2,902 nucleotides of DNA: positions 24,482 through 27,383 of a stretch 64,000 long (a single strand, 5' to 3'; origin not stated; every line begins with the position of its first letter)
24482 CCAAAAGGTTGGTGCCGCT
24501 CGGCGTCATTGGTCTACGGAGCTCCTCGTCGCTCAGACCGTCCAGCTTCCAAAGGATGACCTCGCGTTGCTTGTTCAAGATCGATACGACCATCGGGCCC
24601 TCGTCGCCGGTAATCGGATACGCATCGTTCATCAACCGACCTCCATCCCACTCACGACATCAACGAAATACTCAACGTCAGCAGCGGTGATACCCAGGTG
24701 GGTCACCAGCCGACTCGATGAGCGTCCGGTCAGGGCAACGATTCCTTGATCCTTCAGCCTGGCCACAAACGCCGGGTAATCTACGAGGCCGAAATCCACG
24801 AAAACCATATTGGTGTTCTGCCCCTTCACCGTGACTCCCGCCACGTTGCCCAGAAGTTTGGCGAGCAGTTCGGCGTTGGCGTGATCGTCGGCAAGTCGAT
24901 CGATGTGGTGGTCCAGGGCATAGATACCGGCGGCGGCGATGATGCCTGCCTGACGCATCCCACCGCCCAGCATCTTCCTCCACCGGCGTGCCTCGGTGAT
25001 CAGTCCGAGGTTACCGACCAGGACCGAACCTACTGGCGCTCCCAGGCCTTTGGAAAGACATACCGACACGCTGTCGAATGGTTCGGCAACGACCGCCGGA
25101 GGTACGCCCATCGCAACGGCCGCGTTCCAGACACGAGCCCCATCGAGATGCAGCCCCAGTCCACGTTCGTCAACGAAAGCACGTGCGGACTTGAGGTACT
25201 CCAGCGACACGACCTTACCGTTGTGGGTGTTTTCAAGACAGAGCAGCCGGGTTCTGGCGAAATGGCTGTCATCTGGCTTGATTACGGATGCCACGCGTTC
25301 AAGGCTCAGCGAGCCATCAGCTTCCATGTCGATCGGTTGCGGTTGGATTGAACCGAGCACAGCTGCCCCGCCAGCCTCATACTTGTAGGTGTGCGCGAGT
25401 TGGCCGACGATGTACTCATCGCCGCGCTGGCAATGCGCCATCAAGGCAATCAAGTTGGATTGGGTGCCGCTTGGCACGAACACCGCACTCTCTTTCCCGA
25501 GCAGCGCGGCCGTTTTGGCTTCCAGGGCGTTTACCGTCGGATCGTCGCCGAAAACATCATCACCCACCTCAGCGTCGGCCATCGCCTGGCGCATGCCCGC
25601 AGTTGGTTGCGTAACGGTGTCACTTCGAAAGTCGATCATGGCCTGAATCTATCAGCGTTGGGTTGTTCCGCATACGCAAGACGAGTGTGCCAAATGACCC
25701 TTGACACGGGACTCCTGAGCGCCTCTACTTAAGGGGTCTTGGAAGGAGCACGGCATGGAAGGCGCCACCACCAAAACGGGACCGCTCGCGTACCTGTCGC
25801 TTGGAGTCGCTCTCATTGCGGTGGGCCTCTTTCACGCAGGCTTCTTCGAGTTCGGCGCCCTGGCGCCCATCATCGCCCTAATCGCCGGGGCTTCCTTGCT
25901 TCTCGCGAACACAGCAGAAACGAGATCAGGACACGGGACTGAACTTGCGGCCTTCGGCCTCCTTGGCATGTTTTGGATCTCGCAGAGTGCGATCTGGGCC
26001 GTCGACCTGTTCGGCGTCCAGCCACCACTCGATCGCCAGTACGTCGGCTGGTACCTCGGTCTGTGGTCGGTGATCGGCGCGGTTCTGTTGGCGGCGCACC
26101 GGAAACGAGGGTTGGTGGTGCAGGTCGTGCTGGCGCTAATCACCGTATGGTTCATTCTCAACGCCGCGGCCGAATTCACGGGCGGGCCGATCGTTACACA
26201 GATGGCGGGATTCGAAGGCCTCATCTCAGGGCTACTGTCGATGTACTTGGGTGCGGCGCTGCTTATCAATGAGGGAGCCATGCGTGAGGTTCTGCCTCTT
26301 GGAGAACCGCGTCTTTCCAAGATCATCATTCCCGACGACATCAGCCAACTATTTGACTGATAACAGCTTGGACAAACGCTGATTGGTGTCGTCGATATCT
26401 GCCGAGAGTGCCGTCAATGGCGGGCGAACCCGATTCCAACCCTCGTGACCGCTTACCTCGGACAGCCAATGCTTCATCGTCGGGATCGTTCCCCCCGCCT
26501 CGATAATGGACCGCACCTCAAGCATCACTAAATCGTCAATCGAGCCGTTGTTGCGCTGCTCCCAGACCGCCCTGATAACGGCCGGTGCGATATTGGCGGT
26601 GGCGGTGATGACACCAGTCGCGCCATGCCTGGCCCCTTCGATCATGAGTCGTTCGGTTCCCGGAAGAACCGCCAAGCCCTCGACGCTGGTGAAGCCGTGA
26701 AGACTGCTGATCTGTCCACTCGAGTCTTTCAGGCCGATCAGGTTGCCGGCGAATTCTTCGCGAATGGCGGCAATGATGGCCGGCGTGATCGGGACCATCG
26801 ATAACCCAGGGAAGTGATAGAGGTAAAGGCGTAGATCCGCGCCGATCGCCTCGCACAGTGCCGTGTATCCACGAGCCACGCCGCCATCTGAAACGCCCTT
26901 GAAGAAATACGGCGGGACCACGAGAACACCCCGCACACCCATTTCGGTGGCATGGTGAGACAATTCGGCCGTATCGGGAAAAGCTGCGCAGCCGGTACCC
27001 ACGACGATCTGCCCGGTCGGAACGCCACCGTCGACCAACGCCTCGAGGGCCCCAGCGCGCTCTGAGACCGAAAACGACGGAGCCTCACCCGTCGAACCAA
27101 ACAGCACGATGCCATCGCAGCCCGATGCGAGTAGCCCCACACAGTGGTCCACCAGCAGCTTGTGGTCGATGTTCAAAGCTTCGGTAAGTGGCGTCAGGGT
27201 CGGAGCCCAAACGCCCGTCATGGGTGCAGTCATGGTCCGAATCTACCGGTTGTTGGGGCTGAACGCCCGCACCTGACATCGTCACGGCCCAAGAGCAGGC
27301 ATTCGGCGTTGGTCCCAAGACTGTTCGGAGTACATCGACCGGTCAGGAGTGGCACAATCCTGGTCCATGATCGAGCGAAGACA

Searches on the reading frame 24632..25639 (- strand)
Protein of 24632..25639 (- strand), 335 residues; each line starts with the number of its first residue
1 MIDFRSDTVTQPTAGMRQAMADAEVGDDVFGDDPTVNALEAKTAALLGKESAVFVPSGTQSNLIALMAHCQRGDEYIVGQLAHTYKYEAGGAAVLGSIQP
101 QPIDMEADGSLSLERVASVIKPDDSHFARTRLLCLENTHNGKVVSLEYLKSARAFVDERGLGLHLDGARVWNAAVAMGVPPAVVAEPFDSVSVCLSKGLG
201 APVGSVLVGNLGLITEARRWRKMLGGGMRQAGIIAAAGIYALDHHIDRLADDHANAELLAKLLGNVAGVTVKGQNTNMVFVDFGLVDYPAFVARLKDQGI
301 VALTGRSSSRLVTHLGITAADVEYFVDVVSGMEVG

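Call 3: search_protein_families(library=pfam, proteins=[window:24632-25639:-], max_evalue=0.001)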
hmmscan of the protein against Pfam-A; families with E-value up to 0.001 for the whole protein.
window:24632-25639:- (335 aa): 4 families
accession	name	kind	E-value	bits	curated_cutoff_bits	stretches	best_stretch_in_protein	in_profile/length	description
PF01212.27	Beta_elim_lyase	-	8.9e-109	363.7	27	1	3-282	1-284/288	Beta-eliminating lyase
PF00155.27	Aminotran_1_2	-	2.5e-11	43.8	19.7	1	23-327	31-359/361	Aminotransferase class I and II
PF01041.23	DegT_DnrJ_EryC1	-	1e-08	35.3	19.8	1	32-123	22-112/360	DegT/DnrJ/EryC1/StrS aminotransferase family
PF01053.26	Cys_Met_Meta_PP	-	0.00099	18.2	27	0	33-81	51-99/381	Cys/Met metabolism PLP-dependent enzyme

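Call 4: search_protein_families(library=ncbifam, proteins=[window:24632-25639:-], max_evalue=0.001)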
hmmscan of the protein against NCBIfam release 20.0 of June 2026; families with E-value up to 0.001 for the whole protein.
window:24632-25639:- (335 aa): 4 families
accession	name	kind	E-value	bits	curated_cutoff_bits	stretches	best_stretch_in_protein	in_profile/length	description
NF041359.1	GntG_guanitoxin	subfamily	1e-145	485.2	230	1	1-329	5-341/343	GntG family PLP-dependent aldolase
NF007825.0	PRK10534.1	equivalog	1.9e-138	461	312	1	1-327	1-325/333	low-specificity L-threonine aldolase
NF006003.0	PRK08133.1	equivalog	0.00085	18.1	522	0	33-79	65-111/396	O-succinylhomoserine sulfhydrylase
TIGR00858.1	bioF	equivalog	0.00096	18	426.45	0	16-84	48-116/365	8-amino-7-oxononanoate synthase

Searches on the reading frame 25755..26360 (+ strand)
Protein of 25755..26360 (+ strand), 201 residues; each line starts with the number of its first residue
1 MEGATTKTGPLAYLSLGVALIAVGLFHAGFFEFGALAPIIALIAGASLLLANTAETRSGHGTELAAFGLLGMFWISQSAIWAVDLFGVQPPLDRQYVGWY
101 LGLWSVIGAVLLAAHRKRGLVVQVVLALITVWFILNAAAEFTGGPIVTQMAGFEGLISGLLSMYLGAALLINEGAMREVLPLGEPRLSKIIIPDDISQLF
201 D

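Call 3: search_protein_families(library=pfam, proteins=[window:25755-26360:+], max_evalue=0.001)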
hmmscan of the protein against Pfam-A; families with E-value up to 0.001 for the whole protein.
window:25755-26360:+ (201 aa): 1 family
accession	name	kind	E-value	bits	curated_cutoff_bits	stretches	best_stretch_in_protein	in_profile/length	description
PF01184.24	Gpr1_Fun34_YaaH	-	1.2e-10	41.8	25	1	8-173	20-193/207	GPR1/FUN34/yaaH family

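Call 4: search_protein_families(library=ncbifam, proteins=[window:25755-26360:+], max_evalue=0.001)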
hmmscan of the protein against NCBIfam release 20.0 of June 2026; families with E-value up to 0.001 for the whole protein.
window:25755-26360:+ (201 aa): 2 families
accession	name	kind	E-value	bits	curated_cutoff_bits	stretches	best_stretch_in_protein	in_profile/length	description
NF038013.1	AceTr_1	equivalog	1.5e-25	90.3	50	1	9-181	3-176/176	acetate uptake transporter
NF007941.0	PRK10659.1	equivalog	1e-22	81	297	1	7-185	8-187/188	acetate uptake transporter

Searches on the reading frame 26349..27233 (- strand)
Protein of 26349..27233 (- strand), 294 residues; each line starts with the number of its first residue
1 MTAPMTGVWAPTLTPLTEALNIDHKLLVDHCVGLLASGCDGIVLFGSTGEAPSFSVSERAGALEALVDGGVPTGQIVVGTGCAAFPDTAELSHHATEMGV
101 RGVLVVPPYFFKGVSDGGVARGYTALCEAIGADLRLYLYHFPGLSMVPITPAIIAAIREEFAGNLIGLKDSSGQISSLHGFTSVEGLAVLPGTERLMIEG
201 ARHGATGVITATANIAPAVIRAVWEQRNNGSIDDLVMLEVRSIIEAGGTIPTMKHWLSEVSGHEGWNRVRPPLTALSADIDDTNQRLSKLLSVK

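Call 3: search_protein_families(library=pfam, proteins=[window:26349-27233:-], max_evalue=0.001)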
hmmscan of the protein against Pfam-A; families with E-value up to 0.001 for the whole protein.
window:26349-27233:- (294 aa): 1 family
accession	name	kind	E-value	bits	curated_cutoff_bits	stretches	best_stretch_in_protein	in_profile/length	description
PF00701.28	DHDPS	-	7.7e-35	120.5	22.1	1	5-284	2-282/289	Dihydrodipicolinate synthetase family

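Call 4: search_protein_families(library=ncbifam, proteins=[window:26349-27233:-], max_evalue=0.001)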
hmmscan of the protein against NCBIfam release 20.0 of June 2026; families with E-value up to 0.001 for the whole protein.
window:26349-27233:- (294 aa): 7 families
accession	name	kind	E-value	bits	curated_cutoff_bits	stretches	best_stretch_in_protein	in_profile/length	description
TIGR00674.1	dapA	equivalog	5.4e-34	117.3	206.15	1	10-283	4-278/286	4-hydroxy-tetrahydrodipicolinate synthase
NF040954.1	Arch_KDGaldase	equivalog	1.1e-25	90.5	390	1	8-278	3-268/288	bifunctional 2-dehydro-3-deoxy-phosphogluconate/2-dehydro-3-deoxy-6-phosphogalactonate aldolase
TIGR02313.1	HpaI-NOT-DapA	exception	2.5e-23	82.3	396.7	1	7-234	3-229/294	2,4-dihydroxyhept-2-ene-1,7-dioic acid aldolase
NF003164.0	PRK04147.1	equivalog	3.7e-17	62.6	281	1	5-239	4-235/294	N-acetylneuraminate lyase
NF002958.0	PRK03620.1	subfamily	2.3e-15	56.2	278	1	7-184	13-181/307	5-dehydro-4-deoxyglucarate dehydratase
TIGR00683.1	nanA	equivalog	9.1e-15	54.7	382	1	6-238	2-231/293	N-acetylneuraminate lyase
TIGR03249.1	KdgD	equivalog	3.4e-13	49.4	373.95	1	6-278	10-285/299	5-dehydro-4-deoxyglucarate dehydratase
